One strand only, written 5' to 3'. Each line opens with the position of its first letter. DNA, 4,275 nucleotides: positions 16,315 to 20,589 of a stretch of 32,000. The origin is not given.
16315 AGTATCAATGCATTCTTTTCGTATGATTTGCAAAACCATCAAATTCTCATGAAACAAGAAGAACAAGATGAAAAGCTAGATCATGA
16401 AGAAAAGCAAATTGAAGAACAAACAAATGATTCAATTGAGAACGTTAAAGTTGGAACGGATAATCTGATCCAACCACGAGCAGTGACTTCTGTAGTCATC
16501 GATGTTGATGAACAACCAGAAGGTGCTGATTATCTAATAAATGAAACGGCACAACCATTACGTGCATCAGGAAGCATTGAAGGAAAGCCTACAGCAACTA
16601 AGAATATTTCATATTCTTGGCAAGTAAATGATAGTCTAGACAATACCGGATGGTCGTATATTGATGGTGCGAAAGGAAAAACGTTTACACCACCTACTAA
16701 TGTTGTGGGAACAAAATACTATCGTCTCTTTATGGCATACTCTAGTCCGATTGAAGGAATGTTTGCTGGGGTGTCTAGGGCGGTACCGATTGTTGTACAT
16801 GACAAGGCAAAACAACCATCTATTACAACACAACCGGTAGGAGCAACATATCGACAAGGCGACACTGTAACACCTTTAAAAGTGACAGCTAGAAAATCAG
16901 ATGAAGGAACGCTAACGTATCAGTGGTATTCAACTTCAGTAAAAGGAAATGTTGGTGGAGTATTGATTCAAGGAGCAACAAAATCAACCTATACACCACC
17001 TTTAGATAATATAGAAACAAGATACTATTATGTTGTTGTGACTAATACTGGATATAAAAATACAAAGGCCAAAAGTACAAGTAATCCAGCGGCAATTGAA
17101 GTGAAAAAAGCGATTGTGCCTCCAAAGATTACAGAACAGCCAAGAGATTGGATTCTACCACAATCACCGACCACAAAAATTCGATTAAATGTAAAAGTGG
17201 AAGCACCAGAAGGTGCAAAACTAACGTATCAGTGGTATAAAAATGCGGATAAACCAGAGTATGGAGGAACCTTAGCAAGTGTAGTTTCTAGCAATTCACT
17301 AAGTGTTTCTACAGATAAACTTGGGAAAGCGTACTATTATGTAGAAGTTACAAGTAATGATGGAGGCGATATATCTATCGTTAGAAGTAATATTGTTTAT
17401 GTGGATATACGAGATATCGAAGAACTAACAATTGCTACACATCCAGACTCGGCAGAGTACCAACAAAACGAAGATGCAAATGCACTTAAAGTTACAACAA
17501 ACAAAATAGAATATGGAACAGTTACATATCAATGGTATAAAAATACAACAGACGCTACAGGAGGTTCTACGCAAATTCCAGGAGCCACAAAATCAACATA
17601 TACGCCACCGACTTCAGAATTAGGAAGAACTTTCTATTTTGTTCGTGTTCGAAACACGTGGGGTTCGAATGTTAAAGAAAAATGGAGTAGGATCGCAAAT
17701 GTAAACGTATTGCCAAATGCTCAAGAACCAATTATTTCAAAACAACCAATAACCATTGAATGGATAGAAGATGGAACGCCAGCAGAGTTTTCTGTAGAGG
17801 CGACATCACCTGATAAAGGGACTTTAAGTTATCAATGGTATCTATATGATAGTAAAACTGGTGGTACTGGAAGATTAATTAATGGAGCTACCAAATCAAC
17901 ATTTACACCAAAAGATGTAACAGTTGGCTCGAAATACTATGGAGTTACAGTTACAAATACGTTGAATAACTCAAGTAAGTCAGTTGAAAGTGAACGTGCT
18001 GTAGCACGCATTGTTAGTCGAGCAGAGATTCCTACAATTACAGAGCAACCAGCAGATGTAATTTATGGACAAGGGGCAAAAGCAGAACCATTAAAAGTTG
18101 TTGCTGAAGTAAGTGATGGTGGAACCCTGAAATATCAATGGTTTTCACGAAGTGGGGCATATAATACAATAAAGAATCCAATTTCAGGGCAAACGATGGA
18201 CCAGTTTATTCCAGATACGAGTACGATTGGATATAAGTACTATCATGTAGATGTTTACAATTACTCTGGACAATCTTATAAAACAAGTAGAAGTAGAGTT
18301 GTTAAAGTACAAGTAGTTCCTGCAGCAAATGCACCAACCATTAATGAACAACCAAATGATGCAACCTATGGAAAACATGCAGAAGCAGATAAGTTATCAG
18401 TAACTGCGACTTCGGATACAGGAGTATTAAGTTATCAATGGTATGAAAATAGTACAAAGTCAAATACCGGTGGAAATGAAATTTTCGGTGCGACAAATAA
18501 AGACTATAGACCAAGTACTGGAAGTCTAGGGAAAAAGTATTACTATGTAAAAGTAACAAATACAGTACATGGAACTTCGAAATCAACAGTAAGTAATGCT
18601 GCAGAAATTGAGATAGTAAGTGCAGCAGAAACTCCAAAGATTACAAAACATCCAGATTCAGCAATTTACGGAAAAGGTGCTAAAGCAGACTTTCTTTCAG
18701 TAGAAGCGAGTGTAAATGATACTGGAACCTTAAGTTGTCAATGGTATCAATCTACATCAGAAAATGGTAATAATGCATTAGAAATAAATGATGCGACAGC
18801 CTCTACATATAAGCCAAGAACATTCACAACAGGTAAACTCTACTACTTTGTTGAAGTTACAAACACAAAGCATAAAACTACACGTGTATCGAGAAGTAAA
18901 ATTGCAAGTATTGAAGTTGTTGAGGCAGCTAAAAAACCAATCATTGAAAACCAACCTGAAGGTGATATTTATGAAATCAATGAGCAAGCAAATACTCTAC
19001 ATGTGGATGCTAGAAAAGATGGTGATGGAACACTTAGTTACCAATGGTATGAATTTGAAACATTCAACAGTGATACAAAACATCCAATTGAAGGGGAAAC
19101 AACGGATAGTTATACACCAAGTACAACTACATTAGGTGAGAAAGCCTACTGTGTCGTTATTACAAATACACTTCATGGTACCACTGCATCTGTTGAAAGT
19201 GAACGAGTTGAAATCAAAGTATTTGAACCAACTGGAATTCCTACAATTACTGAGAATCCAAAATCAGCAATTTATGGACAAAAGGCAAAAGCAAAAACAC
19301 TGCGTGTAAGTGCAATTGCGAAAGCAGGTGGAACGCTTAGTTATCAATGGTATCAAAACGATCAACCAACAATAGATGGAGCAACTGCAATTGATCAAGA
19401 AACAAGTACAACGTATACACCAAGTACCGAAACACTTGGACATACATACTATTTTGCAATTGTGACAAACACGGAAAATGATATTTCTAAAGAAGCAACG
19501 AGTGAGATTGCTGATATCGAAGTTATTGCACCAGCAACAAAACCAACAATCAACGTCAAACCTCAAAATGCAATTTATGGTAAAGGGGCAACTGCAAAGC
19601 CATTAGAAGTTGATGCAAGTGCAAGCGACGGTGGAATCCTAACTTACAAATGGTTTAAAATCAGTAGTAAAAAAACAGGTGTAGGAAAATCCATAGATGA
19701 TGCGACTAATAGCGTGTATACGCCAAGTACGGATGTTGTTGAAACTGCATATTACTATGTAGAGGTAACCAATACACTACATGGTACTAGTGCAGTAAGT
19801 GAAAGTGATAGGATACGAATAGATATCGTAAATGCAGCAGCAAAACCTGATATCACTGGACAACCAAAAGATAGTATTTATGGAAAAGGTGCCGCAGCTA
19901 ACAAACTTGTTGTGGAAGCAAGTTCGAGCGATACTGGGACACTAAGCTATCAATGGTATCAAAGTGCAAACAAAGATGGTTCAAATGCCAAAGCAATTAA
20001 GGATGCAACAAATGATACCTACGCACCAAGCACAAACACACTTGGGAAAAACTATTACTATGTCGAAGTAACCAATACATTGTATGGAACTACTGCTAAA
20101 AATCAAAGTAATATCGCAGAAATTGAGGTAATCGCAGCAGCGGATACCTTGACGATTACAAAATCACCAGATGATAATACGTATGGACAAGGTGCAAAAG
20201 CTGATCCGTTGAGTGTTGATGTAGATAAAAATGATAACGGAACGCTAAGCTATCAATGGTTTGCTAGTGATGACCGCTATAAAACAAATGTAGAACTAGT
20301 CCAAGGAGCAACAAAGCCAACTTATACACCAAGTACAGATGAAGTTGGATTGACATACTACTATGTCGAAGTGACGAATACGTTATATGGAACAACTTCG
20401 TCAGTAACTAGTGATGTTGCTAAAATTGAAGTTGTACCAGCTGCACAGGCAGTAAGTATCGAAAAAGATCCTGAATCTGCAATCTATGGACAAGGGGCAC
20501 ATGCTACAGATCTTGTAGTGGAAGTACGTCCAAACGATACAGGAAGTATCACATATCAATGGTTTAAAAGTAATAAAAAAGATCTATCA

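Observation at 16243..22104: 1953-aa secreted protein of 17 tandem ~101-aa Ig-like modules, nested inside a sugar-catabolism locus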

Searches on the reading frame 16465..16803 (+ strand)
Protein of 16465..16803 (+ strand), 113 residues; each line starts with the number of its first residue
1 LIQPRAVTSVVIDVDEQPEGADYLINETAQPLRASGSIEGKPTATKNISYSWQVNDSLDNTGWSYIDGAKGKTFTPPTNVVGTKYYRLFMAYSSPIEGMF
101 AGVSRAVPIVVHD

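Call 80: find_homologous_proteins(query=window:16465-16803:+, max_evalue=0.001)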
Query window:16465-16803:+: 4 candidates shared short words with the query, none scored E <= 0.001.

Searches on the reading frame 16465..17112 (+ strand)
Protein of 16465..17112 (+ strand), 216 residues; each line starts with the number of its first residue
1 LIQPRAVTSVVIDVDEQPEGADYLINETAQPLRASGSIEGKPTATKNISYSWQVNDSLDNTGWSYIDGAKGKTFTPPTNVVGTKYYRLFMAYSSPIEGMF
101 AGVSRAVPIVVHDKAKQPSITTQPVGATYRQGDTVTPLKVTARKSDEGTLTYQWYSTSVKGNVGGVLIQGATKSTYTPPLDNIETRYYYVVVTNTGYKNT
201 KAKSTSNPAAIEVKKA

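Call 81: predict_structure(alignment_id=A5)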
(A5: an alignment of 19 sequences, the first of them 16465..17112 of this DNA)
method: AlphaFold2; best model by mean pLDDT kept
length: 216 residues; sequences in the alignment: 19
mean_pLDDT: 93.8   pTM: 0.79
mean pLDDT of the five models: 93.8, 93.7, 93.2, 93.0, 91.1
residues with pLDDT >= 90: 185; 70-90: 23; 50-70: 4; < 50: 4
segments of 3 or more residues with pLDDT < 50: 1-4
pLDDT, mean of each block of 10 residues (from residue 1): 57 95 98 93 88 95 96 98 97 87 96 98 98 96 96 97 94 98 97 97 98 96
secondary structure, 60 per line:
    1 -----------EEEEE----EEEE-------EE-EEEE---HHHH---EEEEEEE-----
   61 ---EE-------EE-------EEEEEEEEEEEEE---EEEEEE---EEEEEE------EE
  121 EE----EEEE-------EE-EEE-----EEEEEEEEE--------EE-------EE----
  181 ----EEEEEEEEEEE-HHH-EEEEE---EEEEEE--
elements in order: E12-16 E21-24 E35-38 H42-45 E49-55 E82-94 E98-103 E107-112 E119-122 E127-130 E141-143 E149-157 E185-195 E201-205 E209-214

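Call 86: fold_search(model_id=the predicted structure, library=pdb)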
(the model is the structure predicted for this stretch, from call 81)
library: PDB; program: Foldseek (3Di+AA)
matches with E <= 10: 1814; with E <= 0.001: 526
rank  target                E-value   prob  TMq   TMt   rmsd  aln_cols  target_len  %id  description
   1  2f8v_D                4.6e-08  1.00  0.35  0.38  10.0       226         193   15  Structure of full length telethonin in complex with the N-terminus of titin (released 2006-06-27)
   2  2iep_A                5.7e-08  1.00  0.33  0.38   9.1       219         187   16  Crystal structure of immunoglobulin-like domains 1 and 2 of the receptor tyrosine kinase MuSK (released 2006-11-28)
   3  2a38_A                6.7e-08  1.00  0.29  0.32  11.3       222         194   14  Crystal structure of the N-Terminus of titin (released 2006-06-24)
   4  6sdb_B                1.3e-07  1.00  0.30  0.33  16.7       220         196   14  Chimeric titin Z1Z2 functionalized with a KLER exogenous peptide from decorin (released 2019-09-18)
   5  5tfm                  1.3e-07  1.00  0.49  0.36   7.6       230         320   12  Crystal Structure of Human Cadherin-23 EC6-8 (released 2017-12-27)
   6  2f8v_C                1.7e-07  1.00  0.37  0.41   9.6       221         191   15  Structure of full length telethonin in complex with the N-terminus of titin (released 2006-06-27)
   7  6sdb_E                1.7e-07  1.00  0.35  0.39   9.5       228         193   15  Chimeric titin Z1Z2 functionalized with a KLER exogenous peptide from decorin (released 2019-09-18)
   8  2v9q                  2.0e-07  1.00  0.40  0.42   9.0       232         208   12  First and second Ig domains from human Robo1 (released 2007-09-25)
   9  1ya5_A                2.0e-07  1.00  0.35  0.37   9.5       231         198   16  Crystal structure of the titin domains z1z2 in complex with telethonin (released 2005-12-20)
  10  9e99_J                2.1e-07  1.00  0.34  0.27  16.7       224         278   13  Cryo-EM reconstruction of Escherichia phage N4 capsid (released 2025-02-19)
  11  1ya5_B                2.1e-07  1.00  0.34  0.36   9.7       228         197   15  Crystal structure of the titin domains z1z2 in complex with telethonin (released 2005-12-20)
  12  5vt8_C                2.5e-07  1.00  0.53  0.54   6.2       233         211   14  Crystal Structure of Mouse Cadherin-23 EC24-25 (released 2018-05-23)
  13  2iep_B                2.5e-07  1.00  0.37  0.41   9.0       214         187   15  Crystal structure of immunoglobulin-like domains 1 and 2 of the receptor tyrosine kinase MuSK (released 2006-11-28)
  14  6sdb_A                2.7e-07  1.00  0.29  0.32  10.7       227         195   15  Chimeric titin Z1Z2 functionalized with a KLER exogenous peptide from decorin (released 2019-09-18)
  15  2f8v_A                3.3e-07  1.00  0.32  0.34  10.9       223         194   15  Structure of full length telethonin in complex with the N-terminus of titin (released 2006-06-27)
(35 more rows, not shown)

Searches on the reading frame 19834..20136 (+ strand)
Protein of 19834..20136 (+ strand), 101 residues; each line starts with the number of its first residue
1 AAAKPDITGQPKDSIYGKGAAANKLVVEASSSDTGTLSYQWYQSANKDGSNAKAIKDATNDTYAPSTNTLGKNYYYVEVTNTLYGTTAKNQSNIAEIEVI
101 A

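Call 23: search_solved_structures(query=A2, max_evalue=0.01, show_alignments=3)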
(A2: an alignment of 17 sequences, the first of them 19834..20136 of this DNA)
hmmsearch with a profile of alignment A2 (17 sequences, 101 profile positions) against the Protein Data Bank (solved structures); distinct sequences matched with E-value up to 0.01: 2.
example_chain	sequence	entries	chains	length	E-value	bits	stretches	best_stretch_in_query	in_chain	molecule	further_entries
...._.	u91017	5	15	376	0.0011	22.3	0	28-99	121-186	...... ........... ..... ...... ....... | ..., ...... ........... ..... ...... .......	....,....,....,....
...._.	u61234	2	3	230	0.0019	21.5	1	30-72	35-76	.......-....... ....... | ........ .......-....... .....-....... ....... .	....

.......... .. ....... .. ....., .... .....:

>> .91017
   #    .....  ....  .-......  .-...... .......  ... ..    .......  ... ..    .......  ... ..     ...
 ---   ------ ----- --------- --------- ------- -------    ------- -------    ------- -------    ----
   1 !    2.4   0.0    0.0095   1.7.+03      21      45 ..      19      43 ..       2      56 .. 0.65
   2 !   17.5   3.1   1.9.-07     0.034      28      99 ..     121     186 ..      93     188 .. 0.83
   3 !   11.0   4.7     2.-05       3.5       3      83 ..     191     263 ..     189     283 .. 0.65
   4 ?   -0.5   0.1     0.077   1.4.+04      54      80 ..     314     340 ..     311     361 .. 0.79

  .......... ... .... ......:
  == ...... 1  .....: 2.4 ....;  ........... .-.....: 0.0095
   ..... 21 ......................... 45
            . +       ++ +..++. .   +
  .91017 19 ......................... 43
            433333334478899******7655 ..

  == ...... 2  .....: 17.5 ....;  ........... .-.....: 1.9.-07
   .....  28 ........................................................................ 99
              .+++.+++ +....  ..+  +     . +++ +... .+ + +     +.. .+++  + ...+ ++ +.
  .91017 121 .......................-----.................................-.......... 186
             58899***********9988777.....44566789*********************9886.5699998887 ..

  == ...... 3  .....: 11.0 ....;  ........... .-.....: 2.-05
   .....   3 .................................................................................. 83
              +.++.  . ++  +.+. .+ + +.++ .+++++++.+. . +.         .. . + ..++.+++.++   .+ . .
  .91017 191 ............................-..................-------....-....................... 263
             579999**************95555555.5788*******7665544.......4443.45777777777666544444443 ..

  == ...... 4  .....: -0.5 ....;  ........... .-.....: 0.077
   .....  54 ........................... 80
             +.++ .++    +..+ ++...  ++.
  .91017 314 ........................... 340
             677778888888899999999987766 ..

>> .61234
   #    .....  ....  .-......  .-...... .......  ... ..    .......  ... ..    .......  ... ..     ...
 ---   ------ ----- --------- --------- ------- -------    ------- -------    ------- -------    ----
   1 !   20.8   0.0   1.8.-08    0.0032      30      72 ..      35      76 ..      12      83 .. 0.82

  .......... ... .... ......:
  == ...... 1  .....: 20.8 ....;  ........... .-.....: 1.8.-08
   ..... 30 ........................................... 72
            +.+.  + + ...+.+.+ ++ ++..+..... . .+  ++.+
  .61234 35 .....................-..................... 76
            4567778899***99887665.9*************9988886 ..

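Call 82: search_protein_representatives(alignment_id=A2)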
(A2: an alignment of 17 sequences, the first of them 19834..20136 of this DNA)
Query: 17 sequences, 101 profile positions. Proteins with E-value up to 0.001 (for the whole library): 25159; up to 1e-10: 10348; up to 1e-30: 2116. The best 150 are listed.
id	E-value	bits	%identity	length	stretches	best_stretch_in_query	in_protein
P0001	0.0e+00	1871.4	-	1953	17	2-100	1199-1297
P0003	0.0e+00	1755.3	-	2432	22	2-101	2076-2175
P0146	0.0e+00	1425.8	-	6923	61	11-87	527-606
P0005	0.0e+00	1364.0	-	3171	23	2-100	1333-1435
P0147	0.0e+00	1316.3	-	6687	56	20-84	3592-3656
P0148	0.0e+00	1238.8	-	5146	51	17-94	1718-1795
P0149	0.0e+00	1127.4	-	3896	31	4-95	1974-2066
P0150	0.0e+00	1114.4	-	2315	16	1-94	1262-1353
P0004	0.0e+00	1102.2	-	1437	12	2-100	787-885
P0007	0.0e+00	1101.5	-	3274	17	3-100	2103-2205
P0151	0.0e+00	1066.5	-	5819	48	4-100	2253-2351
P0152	1.9e-297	978.2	-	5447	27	3-100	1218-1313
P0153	2.3e-296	974.7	-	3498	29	4-99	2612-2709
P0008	7.5e-288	947.3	-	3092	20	2-98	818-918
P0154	2.5e-280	923.2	-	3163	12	2-100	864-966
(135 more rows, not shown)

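Call 85: search_protein_families(library=pfam, alignment_id=A2, max_evalue=0.01)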
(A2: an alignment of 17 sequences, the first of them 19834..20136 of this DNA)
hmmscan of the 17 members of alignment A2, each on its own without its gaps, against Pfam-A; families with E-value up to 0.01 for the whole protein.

A. member 1, window:19834-20136:+ (101 aa): 1 family
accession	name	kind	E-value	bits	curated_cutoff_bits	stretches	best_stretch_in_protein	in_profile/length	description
PF16709.11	SCAB-Ig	-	0.00075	19.9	27.6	1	28-79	19-68/98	Ig domain of plant-specific actin-binding protein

B. families by the number of members that match (of 17 scanned): 6 families
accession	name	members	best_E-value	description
PF19081.6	Ig_7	5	0.00026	Ig-like domain CHU_C associated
PF16709.11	SCAB-Ig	5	0.0003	Ig domain of plant-specific actin-binding protein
PF13927.12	Ig_3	3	0.00046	Immunoglobulin domain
PF22352.2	K319L-like_PKD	3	0.0022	K319L-like, PKD domain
PF09076.15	Crystall_2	1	0.0025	Beta/Gamma crystallin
PF03409.20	Glycoprotein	1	0.0039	Transmembrane glycoprotein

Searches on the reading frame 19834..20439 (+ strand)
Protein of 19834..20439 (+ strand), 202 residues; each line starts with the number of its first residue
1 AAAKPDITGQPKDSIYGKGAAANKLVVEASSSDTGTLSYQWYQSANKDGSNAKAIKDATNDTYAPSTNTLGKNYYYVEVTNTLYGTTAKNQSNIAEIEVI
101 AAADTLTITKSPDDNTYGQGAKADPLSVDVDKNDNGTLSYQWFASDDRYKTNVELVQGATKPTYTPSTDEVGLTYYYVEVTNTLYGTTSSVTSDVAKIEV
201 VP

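Call 33: predict_structure(alignment_id=A1)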
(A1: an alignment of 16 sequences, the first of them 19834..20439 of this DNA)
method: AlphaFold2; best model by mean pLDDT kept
length: 202 residues; sequences in the alignment: 16
mean_pLDDT: 97.3   pTM: 0.80
mean pLDDT of the five models: 97.3, 97.0, 96.8, 96.8, 96.4
residues with pLDDT >= 90: 200; 70-90: 2; 50-70: 0; < 50: 0
segments of 3 or more residues with pLDDT < 50: none
pLDDT, mean of each block of 10 residues (from residue 1): 97 98 98 97 97 97 98 98 97 98 97 98 98 96 95 95 98 98 98 98 97
secondary structure, 60 per line:
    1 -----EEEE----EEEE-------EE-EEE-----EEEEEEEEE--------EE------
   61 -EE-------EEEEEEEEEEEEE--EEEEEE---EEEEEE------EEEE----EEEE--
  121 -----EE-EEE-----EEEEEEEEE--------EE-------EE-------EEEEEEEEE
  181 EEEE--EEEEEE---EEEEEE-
elements in order: E6-9 E14-17 E28-30 E36-44 E71-83 E86-91 E95-100 E107-110 E115-118 E129-131 E137-145 E172-184 E187-192 E196-201

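Call 37: fold_search(model_id=the predicted structure, library=pdb)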
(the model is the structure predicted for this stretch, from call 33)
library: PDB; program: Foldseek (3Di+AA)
matches with E <= 10: 1889; with E <= 0.001: 337
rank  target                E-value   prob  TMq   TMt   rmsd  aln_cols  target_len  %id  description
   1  2a38_A                1.2e-07  1.00  0.34  0.36  10.8       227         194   14  Crystal structure of the N-Terminus of titin (released 2006-06-24)
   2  2yd8                  1.2e-07  1.00  0.32  0.32  16.6       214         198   15  Crystal structure of the N-terminal Ig1-2 module of Human Receptor Protein Tyrosine Phosphatase LAR in complex with sucr (released 2011-04-13)
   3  2yd3                  1.2e-07  1.00  0.31  0.31  15.7       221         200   15  Crystal structure of the N-terminal Ig1-2 module of Human Receptor Protein Tyrosine Phosphatase Sigma (released 2011-04-13)
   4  2vr9_C                1.8e-07  1.00  0.39  0.41   8.8       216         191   16  Drosophila Robo IG1-2 (tetragonal form) (released 2008-04-08)
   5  5noi                  2.4e-07  1.00  0.31  0.31  11.4       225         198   14  human Robo2 extracellular domains 4-5 (released 2017-10-25)
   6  2yd5                  2.4e-07  1.00  0.29  0.29  17.1       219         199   15  Crystal structure of the N-terminal Ig1-2 module of Human Receptor Protein Tyrosine Phosphatase LAR (released 2011-04-13)
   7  5xwu_A                2.5e-07  1.00  0.37  0.29   9.9       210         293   10  Crystal structure of PTPdelta Ig1-Ig3 in complex with SALM2 LRR-Ig (released 2018-06-06)
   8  4pbv_C                2.6e-07  1.00  0.29  0.30  17.0       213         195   13  Crystal structure of chicken receptor protein tyrosine phosphatase sigma in complex with TrkC (released 2014-11-12)
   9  3pxh                  2.8e-07  1.00  0.30  0.31  17.3       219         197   15  Tandem Ig domains of tyrosine phosphatase LAR (released 2011-03-23)
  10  8edc_A                2.9e-07  1.00  0.43  0.44   9.4       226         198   13  Structure of C. elegans UNC-5 IG 1+2 Domains (released 2023-01-11)
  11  6fwx_A                3.2e-07  1.00  0.33  0.34  11.4       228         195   13  Chimeric titin Z1Z2-Z1Z2 tandem (Z1212) functionalized with a GRGDS exogenous peptide from fibronectin (released 2019-03-27)
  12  2f8v_D                3.6e-07  1.00  0.34  0.35  11.7       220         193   14  Structure of full length telethonin in complex with the N-terminus of titin (released 2006-06-27)
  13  2iep_A                3.6e-07  1.00  0.30  0.32  12.5       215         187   15  Crystal structure of immunoglobulin-like domains 1 and 2 of the receptor tyrosine kinase MuSK (released 2006-11-28)
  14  1ya5_A                3.7e-07  1.00  0.33  0.34  11.8       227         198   14  Crystal structure of the titin domains z1z2 in complex with telethonin (released 2005-12-20)
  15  2vra_B                3.9e-07  1.00  0.41  0.41   8.5       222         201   16  Drosophila Robo IG1-2 (monoclinic form) (released 2008-04-08)
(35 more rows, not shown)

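Call 38: fold_search(model_id=the predicted structure, library=viral)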
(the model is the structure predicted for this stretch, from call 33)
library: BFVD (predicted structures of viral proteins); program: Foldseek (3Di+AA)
matches with E <= 10: 1175; with E <= 0.001: 252
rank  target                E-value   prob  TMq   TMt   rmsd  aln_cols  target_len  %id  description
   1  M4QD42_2              3.4e-11  1.00  0.42  0.13   8.9       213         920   22  Immunoglobulin domain-containing protein [Prochlorococcus phage MED4-213]
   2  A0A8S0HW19            4.8e-11  1.00  0.40  0.25  10.4       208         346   26  (no name in the UniProt tables at hand)
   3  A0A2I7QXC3            9.4e-11  1.00  0.41  0.22   7.9       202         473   20  (no name in the UniProt tables at hand)
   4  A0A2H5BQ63            4.2e-10  1.00  0.37  0.20  10.4       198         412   17  Ig-like domain-containing protein [Vibrio phage Vp_R1]
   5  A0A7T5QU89            5.7e-10  1.00  0.42  0.33   6.8       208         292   27  Tail protein [Salmonella phage SP3_SHan-2021]
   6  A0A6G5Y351            6.0e-10  1.00  0.51  0.41   5.3       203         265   24  (no name in the UniProt tables at hand)
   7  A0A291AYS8            6.3e-10  1.00  0.37  0.25   7.6       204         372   24  Tail protein [Shigella phage Sf16]
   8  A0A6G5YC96            7.7e-10  1.00  0.41  0.35   9.3       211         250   19  (no name in the UniProt tables at hand)
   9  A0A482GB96            8.1e-10  1.00  0.51  0.16   7.0       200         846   19  (no name in the UniProt tables at hand)
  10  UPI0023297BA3         8.6e-10  1.00  0.40  0.22  11.8       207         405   20  (no name look-up for this kind of identifier)
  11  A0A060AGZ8            3.6e-09  1.00  0.36  0.28  10.3       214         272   18  (no name in the UniProt tables at hand)
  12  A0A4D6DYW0            6.3e-09  1.00  0.37  0.31   8.8       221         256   20  Immunoglobulin domain-containing protein [Escherichia phage Sortsne]
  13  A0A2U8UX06            7.4e-09  1.00  0.38  0.34   7.7       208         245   22  Decorating protein [Escherichia phage Gostya9]
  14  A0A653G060            8.6e-09  1.00  0.43  0.17  10.8       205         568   18  (no name in the UniProt tables at hand)
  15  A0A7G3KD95            8.6e-09  1.00  0.44  0.20   9.8       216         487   20  Capsid vertex protein [Enterobacter phage vB_EhoM-IME523]
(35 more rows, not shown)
